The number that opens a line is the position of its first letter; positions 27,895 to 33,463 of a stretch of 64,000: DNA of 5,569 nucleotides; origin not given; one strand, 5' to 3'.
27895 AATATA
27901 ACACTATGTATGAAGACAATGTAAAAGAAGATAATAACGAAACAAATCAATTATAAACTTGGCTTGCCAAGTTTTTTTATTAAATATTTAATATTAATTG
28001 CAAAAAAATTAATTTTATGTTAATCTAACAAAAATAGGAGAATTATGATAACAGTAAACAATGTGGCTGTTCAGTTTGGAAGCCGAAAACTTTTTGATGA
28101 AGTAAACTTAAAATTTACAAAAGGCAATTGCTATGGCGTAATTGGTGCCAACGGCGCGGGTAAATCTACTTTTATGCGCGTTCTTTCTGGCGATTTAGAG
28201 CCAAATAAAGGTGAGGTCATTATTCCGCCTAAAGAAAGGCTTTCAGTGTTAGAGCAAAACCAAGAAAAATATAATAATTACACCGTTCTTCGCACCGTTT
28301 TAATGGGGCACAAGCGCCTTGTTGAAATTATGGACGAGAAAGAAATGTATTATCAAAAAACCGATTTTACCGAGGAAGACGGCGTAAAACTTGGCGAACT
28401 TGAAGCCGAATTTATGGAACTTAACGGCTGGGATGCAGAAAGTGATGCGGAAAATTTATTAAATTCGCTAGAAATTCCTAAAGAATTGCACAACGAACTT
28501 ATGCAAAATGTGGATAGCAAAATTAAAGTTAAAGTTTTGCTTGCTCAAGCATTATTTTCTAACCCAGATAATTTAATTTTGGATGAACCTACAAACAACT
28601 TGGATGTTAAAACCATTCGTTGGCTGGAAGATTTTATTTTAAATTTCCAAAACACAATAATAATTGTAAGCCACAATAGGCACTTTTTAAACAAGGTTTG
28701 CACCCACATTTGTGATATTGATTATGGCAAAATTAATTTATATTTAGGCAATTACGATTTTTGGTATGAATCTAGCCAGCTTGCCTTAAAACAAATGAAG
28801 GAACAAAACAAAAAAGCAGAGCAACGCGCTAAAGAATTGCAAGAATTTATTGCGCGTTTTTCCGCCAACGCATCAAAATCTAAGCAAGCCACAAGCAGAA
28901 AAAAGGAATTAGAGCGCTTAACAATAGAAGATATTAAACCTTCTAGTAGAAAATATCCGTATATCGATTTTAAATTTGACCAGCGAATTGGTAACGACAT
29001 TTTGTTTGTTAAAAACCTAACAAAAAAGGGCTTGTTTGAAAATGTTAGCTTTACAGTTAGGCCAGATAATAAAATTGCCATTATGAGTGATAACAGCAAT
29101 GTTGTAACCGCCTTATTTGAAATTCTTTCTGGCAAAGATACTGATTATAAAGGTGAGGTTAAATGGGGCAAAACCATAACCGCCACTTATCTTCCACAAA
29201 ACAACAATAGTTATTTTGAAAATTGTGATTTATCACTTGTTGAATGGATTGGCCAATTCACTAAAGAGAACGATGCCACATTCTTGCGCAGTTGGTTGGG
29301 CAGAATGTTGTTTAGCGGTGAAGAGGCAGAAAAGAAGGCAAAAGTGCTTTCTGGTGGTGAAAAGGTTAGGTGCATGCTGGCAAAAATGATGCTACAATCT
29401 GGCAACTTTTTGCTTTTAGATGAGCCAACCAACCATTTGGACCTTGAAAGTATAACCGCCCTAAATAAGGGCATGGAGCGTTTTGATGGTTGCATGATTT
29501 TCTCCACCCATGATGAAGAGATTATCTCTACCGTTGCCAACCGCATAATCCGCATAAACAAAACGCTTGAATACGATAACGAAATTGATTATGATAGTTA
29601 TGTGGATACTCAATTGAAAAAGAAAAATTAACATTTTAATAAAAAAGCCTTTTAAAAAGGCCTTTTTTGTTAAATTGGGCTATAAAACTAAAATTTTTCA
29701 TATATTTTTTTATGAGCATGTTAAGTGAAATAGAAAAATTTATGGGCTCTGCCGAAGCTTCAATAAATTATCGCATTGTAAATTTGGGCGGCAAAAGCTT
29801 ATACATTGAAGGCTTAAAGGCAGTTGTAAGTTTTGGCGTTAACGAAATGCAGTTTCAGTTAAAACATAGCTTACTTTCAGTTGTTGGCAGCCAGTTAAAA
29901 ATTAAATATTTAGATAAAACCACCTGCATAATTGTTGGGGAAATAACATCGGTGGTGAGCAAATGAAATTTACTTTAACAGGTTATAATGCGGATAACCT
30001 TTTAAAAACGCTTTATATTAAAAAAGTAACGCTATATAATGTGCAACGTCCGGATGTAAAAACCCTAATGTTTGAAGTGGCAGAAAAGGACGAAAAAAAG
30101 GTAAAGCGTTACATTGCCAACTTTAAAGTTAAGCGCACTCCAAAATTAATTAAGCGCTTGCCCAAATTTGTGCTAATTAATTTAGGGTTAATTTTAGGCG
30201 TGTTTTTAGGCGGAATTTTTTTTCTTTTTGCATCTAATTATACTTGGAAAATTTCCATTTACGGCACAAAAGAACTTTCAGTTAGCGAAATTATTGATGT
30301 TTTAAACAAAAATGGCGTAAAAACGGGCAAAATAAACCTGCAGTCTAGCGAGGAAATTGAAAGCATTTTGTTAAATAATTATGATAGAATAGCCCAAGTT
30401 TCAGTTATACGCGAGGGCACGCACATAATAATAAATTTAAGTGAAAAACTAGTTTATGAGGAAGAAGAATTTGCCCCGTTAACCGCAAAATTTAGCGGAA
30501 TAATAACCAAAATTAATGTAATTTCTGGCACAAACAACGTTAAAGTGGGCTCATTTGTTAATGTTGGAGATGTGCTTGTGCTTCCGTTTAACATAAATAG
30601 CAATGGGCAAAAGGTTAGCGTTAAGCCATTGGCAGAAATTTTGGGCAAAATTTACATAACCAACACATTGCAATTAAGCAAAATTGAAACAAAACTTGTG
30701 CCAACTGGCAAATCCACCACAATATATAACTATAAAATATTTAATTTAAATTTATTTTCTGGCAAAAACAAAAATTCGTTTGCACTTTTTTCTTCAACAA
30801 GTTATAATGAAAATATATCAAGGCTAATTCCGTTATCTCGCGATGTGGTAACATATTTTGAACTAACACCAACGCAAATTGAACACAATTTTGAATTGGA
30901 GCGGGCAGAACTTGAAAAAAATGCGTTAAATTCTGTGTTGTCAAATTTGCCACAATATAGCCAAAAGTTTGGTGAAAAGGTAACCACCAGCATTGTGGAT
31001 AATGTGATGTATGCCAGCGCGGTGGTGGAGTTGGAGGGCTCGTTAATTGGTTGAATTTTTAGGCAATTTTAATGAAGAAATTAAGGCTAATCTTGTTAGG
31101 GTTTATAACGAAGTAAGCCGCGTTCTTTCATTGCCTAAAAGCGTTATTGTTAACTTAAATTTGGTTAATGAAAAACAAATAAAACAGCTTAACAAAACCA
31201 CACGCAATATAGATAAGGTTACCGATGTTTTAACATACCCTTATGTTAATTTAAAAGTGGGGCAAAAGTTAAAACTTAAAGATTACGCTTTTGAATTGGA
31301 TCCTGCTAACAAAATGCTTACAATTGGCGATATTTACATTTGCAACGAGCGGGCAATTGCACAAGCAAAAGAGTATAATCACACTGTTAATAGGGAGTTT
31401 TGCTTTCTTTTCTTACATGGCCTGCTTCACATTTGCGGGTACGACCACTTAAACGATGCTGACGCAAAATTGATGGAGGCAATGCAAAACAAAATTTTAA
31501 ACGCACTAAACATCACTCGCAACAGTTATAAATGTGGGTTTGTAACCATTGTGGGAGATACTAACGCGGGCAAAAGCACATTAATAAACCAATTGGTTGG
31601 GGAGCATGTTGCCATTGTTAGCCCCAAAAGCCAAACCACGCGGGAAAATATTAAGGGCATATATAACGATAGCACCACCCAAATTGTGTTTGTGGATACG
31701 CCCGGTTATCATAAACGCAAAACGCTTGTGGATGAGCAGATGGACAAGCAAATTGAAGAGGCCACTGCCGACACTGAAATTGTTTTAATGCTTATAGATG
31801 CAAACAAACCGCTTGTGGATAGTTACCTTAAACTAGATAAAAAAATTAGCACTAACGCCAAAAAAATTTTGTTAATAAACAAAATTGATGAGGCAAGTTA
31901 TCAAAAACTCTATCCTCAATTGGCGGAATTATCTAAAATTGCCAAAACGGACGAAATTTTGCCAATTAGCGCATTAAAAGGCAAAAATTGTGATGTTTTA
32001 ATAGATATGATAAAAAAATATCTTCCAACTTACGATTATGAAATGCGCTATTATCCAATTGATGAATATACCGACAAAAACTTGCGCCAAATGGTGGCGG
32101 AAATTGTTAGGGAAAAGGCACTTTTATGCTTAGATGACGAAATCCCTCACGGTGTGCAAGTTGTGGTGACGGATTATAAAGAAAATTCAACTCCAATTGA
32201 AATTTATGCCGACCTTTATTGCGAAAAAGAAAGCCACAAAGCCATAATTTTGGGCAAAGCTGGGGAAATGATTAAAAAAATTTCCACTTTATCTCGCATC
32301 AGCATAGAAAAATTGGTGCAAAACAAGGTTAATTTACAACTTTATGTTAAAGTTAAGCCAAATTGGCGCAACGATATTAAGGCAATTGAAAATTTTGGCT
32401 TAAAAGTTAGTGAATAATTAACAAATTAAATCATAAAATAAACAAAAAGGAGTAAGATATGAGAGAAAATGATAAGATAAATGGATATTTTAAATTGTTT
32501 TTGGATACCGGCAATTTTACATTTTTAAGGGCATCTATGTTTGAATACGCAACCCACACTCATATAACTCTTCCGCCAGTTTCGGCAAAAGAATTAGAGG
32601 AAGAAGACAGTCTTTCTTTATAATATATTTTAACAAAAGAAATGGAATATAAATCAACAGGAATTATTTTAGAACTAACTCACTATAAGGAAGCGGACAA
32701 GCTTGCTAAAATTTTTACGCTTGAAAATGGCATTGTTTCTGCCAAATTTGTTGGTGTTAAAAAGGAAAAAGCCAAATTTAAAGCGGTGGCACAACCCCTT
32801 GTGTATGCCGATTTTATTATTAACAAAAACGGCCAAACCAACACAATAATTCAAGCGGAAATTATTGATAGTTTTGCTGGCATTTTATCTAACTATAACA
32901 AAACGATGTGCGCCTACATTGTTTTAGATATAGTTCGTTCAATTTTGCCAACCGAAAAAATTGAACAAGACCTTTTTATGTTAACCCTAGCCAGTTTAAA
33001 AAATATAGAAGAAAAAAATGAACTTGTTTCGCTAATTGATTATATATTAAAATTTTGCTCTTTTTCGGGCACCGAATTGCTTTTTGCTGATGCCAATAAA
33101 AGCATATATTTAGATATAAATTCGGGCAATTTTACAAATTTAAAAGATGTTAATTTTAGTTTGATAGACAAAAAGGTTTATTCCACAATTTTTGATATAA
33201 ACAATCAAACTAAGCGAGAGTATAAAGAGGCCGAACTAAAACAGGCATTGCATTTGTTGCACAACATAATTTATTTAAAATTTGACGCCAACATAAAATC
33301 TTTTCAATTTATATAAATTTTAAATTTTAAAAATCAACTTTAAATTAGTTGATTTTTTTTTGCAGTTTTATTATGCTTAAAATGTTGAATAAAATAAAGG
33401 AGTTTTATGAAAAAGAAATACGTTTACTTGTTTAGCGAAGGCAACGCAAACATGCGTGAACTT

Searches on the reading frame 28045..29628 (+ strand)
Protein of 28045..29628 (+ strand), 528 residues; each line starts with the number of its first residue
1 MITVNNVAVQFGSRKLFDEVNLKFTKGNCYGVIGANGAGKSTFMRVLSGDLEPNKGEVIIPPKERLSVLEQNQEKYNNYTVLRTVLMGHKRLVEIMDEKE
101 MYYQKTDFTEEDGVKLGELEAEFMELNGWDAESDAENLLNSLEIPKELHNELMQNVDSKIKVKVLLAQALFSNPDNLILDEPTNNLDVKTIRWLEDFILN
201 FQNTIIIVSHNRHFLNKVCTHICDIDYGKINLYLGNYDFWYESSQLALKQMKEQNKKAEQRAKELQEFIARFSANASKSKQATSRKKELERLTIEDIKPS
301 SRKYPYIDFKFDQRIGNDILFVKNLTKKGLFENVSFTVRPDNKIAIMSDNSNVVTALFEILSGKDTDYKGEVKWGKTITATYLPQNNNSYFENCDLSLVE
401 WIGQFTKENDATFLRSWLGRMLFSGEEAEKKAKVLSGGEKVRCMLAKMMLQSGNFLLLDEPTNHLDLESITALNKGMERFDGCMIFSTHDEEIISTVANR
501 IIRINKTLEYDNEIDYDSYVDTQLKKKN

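Call 31: search_protein_families(library=pfam, proteins=[window:28045-29628:+], max_evalue=0.00001)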
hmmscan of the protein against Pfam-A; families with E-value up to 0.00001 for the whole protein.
window:28045-29628:+ (528 aa): 4 families
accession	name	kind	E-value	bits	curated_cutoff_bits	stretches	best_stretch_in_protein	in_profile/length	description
PF00005.33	ABC_tran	-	2.7e-35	122.4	25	2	18-184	2-137/137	ABC transporter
PF12848.13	ABC_tran_Xtn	-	1e-21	77.3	25.9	1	223-309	1-85/85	ABC transporter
PF13304.12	AAA_21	-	4e-10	40.7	27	0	30-48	2-20/304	AAA domain, putative AbiEii toxin, Type IV TA system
PF02463.25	SMC_N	-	3.5e-07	30.3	40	0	300-506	135-213/220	RecF/RecN/SMC N terminal domain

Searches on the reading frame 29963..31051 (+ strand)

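Call 31: search_protein_families(library=pfam, proteins=[window:29963-31051:+], max_evalue=0.00001)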
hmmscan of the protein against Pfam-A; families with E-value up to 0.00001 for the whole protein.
window:29963-31051:+ (363 aa): 1 family
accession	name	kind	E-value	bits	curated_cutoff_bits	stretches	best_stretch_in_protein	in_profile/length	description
PF06898.16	YqfD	-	1.8e-48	165.8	25.2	1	2-358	8-376/379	Putative stage IV sporulation protein YqfD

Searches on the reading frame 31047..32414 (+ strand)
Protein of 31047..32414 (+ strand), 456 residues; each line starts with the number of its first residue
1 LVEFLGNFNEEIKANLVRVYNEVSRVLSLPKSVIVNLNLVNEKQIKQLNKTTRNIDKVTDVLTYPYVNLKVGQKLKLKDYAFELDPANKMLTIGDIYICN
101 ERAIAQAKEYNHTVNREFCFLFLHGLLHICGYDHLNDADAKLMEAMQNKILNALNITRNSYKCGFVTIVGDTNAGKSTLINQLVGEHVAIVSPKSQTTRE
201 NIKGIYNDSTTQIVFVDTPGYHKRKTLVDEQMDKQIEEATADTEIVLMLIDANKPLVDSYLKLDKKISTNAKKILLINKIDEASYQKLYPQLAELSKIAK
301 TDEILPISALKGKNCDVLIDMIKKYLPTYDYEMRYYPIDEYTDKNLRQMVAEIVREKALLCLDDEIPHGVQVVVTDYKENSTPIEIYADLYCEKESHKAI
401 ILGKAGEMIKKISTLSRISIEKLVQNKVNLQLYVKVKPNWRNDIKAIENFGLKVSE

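Call 31: search_protein_families(library=pfam, proteins=[window:31047-32414:+], max_evalue=0.00001)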
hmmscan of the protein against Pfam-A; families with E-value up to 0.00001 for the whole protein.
window:31047-32414:+ (456 aa): 6 families
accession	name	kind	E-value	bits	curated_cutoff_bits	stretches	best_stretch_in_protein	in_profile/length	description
PF02130.23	YbeY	-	1.1e-36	125.9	25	1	10-154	5-129/129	Endoribonuclease YbeY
PF01926.29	MMR_HSR1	-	1.7e-21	76.9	21.9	1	166-279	2-113/113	50S ribosome-binding GTPase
PF07650.23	KH_2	-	4.6e-14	52.4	22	1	365-441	1-78/78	KH domain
PF02421.24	FeoB_N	-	9.2e-14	51.7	27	1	166-321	3-155/156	Ferrous iron transport protein B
PF00009.33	GTP_EFTU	-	1.1e-11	45.2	26.5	1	166-327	6-187/188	Elongation factor Tu GTP binding domain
PF00350.29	Dynamin_N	-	1.9e-11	44.7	27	0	166-199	1-33/168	Dynamin family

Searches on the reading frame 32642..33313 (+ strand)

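Call 31: search_protein_families(library=pfam, proteins=[window:32642-33313:+], max_evalue=0.00001)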
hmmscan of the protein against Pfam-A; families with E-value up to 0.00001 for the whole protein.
window:32642-33313:+ (224 aa): 1 family
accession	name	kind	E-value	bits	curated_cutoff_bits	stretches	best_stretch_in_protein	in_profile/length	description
PF11967.14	RecO_N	-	6.5e-19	68.2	27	1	1-78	1-80/80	Recombination protein O N terminal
